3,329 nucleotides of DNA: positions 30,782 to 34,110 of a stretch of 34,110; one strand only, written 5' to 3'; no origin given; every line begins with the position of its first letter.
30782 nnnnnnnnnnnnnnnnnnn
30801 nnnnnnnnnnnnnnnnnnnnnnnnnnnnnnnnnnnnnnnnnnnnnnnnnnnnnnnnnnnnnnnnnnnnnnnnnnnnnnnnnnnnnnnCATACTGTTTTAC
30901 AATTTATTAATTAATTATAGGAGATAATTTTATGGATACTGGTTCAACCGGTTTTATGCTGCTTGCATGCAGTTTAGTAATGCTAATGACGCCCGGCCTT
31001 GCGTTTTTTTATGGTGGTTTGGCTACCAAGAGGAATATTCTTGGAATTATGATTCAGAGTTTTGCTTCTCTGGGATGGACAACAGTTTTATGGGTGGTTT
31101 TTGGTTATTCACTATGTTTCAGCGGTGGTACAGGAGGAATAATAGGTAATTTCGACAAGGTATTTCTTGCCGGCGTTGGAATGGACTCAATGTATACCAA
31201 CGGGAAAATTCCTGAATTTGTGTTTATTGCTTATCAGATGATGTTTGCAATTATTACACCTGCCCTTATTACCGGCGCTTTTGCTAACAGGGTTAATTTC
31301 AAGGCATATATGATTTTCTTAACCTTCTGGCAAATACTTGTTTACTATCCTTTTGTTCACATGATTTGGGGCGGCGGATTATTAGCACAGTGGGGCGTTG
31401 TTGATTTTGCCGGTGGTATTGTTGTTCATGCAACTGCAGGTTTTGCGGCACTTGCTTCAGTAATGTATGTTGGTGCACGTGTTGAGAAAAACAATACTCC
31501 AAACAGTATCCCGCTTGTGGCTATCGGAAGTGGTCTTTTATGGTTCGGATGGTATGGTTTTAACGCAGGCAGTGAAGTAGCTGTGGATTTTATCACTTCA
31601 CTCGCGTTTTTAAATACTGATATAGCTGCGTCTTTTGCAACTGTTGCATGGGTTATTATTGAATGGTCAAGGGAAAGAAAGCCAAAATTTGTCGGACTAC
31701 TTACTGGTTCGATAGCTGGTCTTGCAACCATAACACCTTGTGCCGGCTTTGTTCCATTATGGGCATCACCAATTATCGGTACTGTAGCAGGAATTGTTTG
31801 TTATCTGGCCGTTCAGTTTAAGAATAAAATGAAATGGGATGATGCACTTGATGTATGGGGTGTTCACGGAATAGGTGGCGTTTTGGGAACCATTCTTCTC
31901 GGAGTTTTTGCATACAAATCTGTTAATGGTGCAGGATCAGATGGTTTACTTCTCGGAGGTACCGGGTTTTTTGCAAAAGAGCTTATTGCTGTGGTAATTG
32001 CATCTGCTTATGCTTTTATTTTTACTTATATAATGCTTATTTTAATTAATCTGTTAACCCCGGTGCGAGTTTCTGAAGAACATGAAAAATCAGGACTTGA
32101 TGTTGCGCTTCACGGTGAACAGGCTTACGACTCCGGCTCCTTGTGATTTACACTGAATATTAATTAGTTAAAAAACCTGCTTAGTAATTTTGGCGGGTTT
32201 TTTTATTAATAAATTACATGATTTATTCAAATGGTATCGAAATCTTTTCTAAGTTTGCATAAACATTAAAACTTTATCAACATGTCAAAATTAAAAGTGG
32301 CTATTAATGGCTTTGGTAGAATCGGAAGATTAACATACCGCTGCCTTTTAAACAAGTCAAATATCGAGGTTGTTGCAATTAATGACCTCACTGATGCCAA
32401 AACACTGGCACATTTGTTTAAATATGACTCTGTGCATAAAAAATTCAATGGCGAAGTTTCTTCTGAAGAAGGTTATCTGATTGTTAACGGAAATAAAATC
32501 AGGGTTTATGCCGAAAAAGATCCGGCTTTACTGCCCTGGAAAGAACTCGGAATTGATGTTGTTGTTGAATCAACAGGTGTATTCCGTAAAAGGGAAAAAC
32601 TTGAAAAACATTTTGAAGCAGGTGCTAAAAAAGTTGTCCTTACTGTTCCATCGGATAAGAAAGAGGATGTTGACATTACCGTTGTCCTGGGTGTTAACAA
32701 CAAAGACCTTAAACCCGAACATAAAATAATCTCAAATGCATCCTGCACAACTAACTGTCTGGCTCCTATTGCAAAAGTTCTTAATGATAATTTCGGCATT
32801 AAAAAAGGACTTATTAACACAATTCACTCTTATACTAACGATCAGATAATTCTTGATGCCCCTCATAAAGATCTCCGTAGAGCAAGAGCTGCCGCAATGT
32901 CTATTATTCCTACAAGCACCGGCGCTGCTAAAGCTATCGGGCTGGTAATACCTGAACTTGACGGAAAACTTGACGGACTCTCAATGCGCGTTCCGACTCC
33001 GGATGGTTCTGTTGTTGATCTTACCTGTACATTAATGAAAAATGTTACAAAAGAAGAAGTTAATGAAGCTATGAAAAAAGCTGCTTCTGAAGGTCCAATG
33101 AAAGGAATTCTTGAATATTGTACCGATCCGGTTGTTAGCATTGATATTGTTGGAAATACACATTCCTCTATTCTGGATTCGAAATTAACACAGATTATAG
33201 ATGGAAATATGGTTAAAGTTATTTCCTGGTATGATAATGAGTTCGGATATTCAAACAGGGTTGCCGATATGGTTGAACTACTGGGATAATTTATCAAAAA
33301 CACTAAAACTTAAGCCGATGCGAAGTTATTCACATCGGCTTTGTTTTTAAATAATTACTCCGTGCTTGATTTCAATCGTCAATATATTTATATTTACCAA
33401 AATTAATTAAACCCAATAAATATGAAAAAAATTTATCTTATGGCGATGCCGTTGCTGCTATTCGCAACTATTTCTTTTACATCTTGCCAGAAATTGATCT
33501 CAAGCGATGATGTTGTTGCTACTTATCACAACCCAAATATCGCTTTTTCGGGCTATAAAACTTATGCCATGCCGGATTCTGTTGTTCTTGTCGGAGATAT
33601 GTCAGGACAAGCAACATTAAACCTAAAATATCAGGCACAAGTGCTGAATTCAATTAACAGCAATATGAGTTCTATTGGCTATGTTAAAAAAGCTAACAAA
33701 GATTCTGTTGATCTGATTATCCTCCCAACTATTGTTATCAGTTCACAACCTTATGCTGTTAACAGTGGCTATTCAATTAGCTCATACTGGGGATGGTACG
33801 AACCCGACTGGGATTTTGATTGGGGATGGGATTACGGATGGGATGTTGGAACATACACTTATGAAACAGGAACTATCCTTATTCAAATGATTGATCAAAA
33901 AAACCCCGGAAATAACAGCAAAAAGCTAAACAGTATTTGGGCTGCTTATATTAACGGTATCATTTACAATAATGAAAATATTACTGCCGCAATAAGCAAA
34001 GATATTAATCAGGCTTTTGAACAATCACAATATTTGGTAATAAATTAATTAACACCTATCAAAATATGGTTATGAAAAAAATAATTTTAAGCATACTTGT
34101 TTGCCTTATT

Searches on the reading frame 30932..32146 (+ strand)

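Call 21: search_protein_families(library=pfam, proteins=[window:30932-32146:+])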
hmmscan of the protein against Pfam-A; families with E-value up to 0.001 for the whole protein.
window:30932-32146:+ (404 aa): 1 family
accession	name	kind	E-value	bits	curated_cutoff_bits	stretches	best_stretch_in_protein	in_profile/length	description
PF00909.26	Ammonium_transp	-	3.8e-108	362.2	23.2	1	8-399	2-399/399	Ammonium Transporter Family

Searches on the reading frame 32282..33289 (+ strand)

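Call 21: search_protein_families(library=pfam, proteins=[window:32282-33289:+])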
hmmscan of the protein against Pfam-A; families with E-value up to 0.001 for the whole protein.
window:32282-33289:+ (335 aa): 2 families
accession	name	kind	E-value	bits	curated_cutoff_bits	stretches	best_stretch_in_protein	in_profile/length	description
PF02800.25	Gp_dh_C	-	1e-68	230.3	24.4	1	160-317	1-158/158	Glyceraldehyde 3-phosphate dehydrogenase, C-terminal domain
PF00044.30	Gp_dh_N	-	3e-42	143.5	31.7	1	5-103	2-100/101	Glyceraldehyde 3-phosphate dehydrogenase, NAD binding domain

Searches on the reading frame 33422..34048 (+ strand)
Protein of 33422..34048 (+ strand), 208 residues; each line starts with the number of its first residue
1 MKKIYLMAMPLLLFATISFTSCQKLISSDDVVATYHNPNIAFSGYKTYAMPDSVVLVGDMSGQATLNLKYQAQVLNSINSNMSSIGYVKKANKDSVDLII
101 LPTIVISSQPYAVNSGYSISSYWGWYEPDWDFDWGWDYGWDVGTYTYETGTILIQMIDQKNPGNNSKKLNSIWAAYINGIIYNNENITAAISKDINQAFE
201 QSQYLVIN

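Call 21: search_protein_families(library=pfam, proteins=[window:33422-34048:+])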
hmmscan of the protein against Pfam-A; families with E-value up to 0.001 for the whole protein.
window:33422-34048:+ (208 aa): 1 family
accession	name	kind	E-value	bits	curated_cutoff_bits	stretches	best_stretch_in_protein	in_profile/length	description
PF13590.11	DUF4136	-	2.4e-22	80.4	32.8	1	32-202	1-150/152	Domain of unknown function (DUF4136)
